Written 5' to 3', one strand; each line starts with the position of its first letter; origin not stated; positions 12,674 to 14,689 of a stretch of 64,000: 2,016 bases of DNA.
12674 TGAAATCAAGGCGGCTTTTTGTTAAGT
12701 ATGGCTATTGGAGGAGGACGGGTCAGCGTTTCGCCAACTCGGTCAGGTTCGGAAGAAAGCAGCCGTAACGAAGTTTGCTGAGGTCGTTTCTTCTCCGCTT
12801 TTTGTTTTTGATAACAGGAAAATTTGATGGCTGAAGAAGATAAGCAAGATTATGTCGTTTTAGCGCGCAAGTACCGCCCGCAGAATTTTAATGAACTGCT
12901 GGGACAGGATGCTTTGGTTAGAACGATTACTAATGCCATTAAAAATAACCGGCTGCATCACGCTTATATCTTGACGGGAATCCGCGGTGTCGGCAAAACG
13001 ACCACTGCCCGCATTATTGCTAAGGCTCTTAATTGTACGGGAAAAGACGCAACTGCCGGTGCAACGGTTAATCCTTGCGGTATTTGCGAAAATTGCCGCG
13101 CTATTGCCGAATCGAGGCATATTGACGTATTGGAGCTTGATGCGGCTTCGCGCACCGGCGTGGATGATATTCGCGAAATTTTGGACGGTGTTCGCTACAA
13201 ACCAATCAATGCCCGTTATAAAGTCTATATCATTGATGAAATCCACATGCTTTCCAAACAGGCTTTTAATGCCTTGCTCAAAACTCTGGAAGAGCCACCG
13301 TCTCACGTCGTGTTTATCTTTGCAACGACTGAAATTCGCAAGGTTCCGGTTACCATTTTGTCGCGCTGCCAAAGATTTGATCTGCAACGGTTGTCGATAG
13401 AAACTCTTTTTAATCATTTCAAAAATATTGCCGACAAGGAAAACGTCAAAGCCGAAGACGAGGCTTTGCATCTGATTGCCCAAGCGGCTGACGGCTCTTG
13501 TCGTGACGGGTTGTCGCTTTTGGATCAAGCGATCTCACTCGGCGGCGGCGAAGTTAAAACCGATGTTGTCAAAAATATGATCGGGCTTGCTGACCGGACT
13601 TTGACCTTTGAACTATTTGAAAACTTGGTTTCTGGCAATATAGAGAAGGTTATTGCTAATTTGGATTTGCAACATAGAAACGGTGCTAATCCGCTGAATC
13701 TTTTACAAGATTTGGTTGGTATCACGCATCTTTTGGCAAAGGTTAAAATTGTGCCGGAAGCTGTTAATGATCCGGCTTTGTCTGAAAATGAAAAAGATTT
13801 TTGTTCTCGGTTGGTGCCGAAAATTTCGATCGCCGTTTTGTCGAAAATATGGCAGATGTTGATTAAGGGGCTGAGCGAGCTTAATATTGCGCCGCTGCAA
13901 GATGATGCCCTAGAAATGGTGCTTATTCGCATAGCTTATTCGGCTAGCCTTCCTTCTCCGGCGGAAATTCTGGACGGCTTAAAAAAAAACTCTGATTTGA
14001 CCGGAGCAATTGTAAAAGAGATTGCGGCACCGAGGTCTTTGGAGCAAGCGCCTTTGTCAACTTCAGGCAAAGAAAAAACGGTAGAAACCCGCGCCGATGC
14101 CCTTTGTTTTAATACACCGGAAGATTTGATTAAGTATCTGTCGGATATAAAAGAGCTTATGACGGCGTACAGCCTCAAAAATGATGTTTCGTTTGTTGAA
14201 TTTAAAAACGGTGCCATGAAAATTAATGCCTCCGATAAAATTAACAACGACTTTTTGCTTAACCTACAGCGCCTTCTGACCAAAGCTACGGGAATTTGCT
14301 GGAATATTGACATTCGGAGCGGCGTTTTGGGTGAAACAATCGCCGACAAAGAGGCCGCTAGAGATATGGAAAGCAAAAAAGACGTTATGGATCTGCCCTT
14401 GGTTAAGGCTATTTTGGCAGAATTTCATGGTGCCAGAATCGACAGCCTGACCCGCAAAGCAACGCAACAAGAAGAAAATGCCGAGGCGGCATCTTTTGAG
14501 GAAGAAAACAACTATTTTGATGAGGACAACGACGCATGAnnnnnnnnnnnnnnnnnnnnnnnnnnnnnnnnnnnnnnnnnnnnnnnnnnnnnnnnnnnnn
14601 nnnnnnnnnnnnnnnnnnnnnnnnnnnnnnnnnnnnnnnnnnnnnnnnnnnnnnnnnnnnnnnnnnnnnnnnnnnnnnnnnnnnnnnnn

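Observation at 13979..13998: A9 slippery tract in dnaX at the tau/gamma junction position, with a -1-frame stop two codons downstream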

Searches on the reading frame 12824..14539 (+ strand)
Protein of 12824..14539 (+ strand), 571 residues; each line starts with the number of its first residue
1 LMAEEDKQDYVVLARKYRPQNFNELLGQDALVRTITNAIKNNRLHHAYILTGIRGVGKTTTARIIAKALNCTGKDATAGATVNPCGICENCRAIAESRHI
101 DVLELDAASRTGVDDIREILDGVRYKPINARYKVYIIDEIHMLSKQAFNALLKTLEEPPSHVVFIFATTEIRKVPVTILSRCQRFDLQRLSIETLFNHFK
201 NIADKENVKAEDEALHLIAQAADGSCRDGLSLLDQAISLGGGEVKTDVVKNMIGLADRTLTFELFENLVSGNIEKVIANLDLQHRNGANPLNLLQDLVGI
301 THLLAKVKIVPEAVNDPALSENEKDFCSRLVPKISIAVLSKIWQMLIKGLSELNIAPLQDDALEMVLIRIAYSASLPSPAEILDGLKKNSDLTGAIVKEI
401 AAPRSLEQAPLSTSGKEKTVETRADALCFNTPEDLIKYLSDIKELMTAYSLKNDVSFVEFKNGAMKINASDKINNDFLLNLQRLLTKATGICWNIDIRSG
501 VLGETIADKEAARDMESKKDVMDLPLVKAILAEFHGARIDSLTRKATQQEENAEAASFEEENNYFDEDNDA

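Call 3: search_protein_families(library=pfam, proteins=[window:12824-14539:+], max_evalue=0.01)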
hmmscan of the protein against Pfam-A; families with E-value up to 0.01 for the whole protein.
window:12824-14539:+ (571 aa): 20 families
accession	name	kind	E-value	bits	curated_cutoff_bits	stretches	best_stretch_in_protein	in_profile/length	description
PF13177.12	DNA_pol3_delta2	-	1e-43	149.6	27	1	28-190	2-160/161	DNA polymerase III, delta subunit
PF12169.13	DNA_pol3_gamma3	-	2.9e-38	131.3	24.4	1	245-385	2-142/143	DNA polymerase III subunits gamma and tau domain III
PF12362.13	DUF3646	-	5.3e-20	72.2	30.2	1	431-539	3-111/114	DNA polymerase III gamma and tau subunits C terminal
PF22608.2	DNAX_ATPase_lid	-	6.2e-19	68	27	1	197-242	4-49/49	DNA polymerase III clamp loader subunit, ATPase lid domain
PF00004.35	AAA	-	4.2e-13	50.3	21.2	1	49-185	2-126/131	ATPase family associated with various cellular activities (AAA)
PF05496.18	RuvB_N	-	2.4e-07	31.1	27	1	18-83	2-71/159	Holliday junction DNA helicase RuvB P-loop domain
PF13401.12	AAA_22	-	2.7e-07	31.4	27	1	48-171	8-126/130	AAA domain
PF13604.12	AAA_30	-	4.9e-07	30.1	27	1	47-165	20-122/191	AAA domain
PF13173.12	AAA_14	-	6.5e-06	26.6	27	1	46-158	3-88/129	AAA domain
PF13245.12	AAA_19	-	2.3e-05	25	25.1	1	37-164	3-122/134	AAA domain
PF07728.20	AAA_5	-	3.6e-05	24.2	22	1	49-158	3-93/139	AAA domain (dynein-related subfamily)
PF13191.12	AAA_16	-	0.00012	23.1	32.6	1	25-82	2-55/167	AAA ATPase domain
PF13238.12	AAA_18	-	0.00021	22.2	29.4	1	49-133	2-90/128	AAA domain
PF13479.12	AAA_24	-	0.0015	18.9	27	1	48-151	5-84/195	AAA domain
PF05970.20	PIF1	-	0.0015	18.6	25.9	1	28-156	6-127/223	PIF1-like helicase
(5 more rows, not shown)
